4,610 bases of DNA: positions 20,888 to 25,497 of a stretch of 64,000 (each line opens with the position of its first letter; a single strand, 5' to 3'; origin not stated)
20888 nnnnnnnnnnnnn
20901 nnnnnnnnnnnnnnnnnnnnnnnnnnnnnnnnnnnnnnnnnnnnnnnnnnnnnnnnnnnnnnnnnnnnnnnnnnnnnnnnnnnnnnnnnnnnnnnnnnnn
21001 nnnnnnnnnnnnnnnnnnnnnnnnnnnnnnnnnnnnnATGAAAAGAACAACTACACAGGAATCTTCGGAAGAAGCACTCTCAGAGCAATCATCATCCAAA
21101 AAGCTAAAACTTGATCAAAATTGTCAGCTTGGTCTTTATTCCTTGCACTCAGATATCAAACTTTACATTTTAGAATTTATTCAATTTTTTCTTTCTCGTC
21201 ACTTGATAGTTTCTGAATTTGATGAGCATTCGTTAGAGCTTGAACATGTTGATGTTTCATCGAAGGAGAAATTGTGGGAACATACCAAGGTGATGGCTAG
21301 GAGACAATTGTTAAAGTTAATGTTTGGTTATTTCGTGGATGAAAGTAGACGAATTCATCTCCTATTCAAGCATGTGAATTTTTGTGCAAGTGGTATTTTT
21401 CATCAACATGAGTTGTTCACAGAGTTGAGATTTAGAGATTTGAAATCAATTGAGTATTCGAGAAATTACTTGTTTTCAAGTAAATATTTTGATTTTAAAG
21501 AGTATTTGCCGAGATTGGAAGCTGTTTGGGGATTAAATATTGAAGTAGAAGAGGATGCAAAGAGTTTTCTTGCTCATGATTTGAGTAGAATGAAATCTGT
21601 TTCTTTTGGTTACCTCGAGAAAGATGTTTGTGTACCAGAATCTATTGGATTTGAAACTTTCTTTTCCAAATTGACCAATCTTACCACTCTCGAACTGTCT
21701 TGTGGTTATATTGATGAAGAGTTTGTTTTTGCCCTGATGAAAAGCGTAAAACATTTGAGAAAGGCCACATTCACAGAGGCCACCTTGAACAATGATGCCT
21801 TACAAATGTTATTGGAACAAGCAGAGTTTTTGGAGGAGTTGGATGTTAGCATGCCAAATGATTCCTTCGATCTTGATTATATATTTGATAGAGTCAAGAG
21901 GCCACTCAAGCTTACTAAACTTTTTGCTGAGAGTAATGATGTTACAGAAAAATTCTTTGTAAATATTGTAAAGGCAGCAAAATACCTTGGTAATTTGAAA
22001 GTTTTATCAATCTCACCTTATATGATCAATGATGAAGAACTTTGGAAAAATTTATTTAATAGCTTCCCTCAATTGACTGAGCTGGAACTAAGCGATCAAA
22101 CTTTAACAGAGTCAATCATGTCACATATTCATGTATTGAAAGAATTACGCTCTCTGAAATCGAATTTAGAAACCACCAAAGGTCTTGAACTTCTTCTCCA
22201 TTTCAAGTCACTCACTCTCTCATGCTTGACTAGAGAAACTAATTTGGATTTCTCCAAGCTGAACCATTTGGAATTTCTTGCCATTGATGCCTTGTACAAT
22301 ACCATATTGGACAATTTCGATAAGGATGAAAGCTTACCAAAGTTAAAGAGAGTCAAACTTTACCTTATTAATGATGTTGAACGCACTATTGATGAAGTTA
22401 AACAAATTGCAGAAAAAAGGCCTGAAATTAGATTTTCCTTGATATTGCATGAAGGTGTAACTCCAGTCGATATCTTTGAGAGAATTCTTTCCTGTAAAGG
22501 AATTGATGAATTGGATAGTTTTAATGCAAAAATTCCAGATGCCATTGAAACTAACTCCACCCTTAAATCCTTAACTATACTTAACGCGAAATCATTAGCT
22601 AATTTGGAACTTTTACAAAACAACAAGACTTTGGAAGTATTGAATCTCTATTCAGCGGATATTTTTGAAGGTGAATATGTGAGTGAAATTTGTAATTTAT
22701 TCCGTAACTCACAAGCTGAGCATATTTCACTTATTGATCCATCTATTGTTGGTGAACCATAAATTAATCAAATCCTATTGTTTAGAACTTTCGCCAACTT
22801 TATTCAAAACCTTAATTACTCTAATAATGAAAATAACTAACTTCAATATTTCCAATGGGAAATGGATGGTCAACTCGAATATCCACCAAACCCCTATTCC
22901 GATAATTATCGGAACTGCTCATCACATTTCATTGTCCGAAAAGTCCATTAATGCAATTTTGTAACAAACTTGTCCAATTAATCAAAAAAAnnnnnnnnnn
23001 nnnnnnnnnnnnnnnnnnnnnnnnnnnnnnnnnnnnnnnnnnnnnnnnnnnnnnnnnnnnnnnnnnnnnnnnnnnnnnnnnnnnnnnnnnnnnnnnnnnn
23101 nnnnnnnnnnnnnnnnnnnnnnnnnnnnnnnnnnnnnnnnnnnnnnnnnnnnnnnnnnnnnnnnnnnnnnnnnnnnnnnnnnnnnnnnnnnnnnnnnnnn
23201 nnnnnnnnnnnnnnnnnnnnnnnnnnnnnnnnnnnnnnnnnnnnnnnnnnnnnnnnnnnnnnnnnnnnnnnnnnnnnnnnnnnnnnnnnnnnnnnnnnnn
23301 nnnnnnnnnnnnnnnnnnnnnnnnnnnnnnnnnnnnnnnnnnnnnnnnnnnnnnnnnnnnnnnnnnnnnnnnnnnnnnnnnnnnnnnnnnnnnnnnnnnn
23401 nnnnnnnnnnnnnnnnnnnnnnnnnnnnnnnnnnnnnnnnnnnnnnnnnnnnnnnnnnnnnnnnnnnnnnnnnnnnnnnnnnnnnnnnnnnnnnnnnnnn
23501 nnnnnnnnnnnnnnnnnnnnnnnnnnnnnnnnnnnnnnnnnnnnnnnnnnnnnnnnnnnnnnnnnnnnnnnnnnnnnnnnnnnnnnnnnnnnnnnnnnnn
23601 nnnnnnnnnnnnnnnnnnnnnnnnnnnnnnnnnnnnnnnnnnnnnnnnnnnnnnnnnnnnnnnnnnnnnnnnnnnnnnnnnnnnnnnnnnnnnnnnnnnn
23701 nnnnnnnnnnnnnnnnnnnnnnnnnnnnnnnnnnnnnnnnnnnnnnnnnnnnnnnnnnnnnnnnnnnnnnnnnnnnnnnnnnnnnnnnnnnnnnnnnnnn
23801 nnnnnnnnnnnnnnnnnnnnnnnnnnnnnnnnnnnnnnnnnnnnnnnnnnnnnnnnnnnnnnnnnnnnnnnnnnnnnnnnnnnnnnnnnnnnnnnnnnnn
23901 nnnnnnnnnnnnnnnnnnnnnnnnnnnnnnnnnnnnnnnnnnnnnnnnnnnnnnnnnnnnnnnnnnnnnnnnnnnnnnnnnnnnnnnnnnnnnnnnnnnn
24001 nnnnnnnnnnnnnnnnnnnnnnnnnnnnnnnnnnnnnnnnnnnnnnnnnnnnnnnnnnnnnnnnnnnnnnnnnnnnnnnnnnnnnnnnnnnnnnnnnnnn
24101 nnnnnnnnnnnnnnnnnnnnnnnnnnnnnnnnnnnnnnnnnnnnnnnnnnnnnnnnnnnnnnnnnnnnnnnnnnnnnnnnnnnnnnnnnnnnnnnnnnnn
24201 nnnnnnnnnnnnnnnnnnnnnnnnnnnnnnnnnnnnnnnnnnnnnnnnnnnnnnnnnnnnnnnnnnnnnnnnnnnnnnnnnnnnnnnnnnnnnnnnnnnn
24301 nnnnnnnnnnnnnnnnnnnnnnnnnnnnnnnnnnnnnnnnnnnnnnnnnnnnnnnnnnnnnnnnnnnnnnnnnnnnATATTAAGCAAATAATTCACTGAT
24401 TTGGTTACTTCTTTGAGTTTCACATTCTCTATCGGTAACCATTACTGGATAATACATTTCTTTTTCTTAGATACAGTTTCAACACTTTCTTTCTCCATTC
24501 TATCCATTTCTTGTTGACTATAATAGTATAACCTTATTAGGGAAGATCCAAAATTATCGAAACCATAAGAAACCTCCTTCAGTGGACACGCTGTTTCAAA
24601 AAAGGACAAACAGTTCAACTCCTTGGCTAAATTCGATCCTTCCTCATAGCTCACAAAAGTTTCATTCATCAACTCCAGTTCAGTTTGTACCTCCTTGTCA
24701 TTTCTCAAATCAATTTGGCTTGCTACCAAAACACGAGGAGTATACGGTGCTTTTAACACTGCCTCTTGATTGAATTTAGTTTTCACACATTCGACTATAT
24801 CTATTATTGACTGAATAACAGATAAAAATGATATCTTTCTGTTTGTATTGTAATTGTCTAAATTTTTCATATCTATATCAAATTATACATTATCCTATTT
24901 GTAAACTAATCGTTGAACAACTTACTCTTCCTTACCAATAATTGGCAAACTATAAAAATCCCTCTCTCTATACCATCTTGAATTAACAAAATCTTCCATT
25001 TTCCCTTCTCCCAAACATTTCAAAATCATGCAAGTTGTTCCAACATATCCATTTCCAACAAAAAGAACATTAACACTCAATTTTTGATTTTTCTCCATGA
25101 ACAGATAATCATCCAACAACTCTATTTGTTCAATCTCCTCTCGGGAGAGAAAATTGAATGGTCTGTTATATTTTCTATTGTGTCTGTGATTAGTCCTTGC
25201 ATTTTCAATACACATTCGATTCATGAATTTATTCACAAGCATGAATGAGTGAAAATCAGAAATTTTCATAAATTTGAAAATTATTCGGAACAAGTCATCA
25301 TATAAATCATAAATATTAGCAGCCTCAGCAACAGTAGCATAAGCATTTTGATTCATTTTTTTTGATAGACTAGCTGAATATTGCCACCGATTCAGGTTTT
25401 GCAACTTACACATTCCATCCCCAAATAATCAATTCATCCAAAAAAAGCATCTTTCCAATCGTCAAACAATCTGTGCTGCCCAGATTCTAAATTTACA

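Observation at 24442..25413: Paralogous pair of F-box-like + Ras-family GTPase fusion genes; one copy is a pseudoGTPase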

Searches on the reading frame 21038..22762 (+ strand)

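Call 36: search_protein_families(library=pfam, proteins=[window:21038-22762:+], max_evalue=1)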
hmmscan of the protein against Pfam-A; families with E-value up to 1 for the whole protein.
window:21038-22762:+ (574 aa): 1 family
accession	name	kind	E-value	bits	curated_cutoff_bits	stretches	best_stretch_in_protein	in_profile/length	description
PF12799.13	LRR_4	-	0.094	13.5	27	0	319-356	2-35/44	Leucine Rich repeats (2 copies)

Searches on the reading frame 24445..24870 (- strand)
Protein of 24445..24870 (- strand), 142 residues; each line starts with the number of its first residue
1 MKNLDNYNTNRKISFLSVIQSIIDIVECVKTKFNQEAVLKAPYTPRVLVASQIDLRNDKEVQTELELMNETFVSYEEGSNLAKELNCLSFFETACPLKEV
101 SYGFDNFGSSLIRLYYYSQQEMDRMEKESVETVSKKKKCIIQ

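Call 68: list_cluster_members(proteins=[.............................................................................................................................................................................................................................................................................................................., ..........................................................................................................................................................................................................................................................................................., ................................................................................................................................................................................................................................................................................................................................, window:24445-24870:-, P0127, P0122])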
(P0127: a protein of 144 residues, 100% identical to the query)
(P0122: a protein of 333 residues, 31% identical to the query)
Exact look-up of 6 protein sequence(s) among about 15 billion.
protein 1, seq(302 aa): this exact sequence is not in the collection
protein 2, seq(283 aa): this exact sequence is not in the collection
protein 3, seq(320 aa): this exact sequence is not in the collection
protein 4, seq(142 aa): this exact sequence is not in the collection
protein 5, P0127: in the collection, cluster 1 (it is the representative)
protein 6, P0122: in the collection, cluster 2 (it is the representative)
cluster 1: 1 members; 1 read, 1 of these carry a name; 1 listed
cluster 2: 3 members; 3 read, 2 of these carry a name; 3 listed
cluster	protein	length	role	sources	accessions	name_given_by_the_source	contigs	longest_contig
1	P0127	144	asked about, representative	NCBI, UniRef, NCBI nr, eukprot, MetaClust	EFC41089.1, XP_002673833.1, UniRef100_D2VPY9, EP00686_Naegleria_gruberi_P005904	Hypothetical protein NAEGRDRAFT_71103 [Naegleria gruberi] | F-box domain-containing protein n=1 Tax=Naegleria gruberi TaxID=5762 RepID=D2VPY9_NAEGR | uncharacterized protein NAEGRDRAFT_71103 [Naegleria gruberi]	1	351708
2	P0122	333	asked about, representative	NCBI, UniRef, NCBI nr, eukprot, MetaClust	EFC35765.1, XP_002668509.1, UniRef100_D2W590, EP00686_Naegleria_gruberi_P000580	ras family small GTPase [Naegleria gruberi] | Ras family small GTPase n=1 Tax=Naegleria gruberi TaxID=5762 RepID=D2W590_NAEGR | XP_002668509.1 ras family small GTPase [Naegleria gruberi strain NEG-M]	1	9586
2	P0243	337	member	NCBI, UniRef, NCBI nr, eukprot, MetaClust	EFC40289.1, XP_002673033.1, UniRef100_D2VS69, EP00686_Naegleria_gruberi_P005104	ras family small GTPase [Naegleria gruberi] | Ras family small GTPase n=1 Tax=Naegleria gruberi TaxID=5762 RepID=D2VS69_NAEGR | XP_002673033.1 ras family small GTPase [Naegleria gruberi strain NEG-M]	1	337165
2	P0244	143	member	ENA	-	-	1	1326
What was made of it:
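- No spliced product is on record (call 68).
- Tried and rejected: One is an N. gruberi paralog by exact look-up (call 68) and the other is nearly identical to a third N. gruberi gene.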

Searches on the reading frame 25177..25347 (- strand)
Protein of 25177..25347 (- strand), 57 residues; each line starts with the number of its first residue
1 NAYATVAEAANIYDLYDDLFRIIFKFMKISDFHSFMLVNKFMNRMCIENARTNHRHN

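Call 35: search_solved_structures(query=A2, max_evalue=1, show_alignments=3)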
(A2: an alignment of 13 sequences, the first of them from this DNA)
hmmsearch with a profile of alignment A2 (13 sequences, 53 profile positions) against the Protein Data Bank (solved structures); distinct sequences matched with E-value up to 1: 27.
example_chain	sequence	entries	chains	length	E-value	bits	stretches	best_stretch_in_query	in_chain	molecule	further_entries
12dl_PA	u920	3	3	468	2.4e-06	31.1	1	12-49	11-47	F-box and WD-40 domain protein 21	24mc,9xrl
9sfp_A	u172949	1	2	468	3.1e-05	27.5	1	14-49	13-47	F-box and WD-40 domain protein 12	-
9o04_C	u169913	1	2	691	4.2e-05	27.1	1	2-46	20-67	F-box only protein 42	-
12dl_NA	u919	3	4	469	6.5e-05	26.5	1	14-49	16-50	Expressed sequence C85627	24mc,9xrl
12dl_OA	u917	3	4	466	0.00019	25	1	14-49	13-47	F-box and WD-40 domain protein 19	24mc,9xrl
9kbd_C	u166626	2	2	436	0.00029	24.4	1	3-47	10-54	F-box only protein 3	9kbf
9w2m_J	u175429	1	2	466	0.00031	24.3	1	13-47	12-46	FBXW24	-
1fs1_A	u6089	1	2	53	0.0006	23.4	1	4-45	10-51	CYCLIN A/CDK2-ASSOCIATED P19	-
5vzt_B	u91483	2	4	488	0.0043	20.7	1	2-50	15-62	F-box only protein 31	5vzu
1ldk_E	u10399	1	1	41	0.0043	20.7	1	4-43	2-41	SKP2-like protein type gamma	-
1fs2_A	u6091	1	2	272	0.0044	20.6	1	4-45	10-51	SKP2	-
1fqv_A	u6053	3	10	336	0.0068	20.1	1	4-45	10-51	SKP2 | S-phase kinase-associated protein 2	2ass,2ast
6m90_A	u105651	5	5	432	0.0088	19.7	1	14-47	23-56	F-box/WD repeat-containing protein 1A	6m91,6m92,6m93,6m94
1p22_A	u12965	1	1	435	0.0089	19.7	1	14-47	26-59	F-box/WD-repeat protein 1A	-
8or0_E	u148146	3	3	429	0.0095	19.6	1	4-45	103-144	S-phase kinase-associated protein 2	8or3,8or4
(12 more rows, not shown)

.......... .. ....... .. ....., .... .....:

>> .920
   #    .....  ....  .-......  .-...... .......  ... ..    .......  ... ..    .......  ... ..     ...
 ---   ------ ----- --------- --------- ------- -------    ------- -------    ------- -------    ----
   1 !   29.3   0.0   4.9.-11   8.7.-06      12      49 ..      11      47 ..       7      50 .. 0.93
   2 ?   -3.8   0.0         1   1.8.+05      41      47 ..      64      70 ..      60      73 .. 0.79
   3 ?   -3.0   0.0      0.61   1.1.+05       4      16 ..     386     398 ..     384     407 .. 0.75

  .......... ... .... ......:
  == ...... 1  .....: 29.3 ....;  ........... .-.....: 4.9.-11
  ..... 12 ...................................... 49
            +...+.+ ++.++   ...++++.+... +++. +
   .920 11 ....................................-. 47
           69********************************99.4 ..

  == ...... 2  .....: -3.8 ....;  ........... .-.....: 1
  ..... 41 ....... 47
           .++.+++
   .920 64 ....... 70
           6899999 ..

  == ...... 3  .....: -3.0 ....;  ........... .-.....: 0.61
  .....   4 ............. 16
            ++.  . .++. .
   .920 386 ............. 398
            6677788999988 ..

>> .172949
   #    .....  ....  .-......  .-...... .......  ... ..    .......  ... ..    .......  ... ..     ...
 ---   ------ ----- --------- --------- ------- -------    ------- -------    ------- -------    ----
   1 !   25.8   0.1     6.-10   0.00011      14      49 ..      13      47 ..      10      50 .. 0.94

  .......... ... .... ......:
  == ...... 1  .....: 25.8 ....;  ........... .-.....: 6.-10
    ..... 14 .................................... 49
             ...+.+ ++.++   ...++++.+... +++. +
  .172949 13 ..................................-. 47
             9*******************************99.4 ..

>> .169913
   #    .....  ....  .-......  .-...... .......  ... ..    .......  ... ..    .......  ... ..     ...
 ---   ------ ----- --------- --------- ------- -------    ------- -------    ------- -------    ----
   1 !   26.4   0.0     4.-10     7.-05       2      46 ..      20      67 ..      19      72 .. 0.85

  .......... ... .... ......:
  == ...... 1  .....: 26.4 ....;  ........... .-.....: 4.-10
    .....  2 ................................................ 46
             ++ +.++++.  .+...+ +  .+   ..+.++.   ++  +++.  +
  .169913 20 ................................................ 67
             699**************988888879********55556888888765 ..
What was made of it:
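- On F-box domain (gene B): The family profile that includes B hits 27 PDB sequences, and all are F-box proteins, best 2.4e-6 (call 35).
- All 27 PDB hits of the family profile are F-box proteins (call 35).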
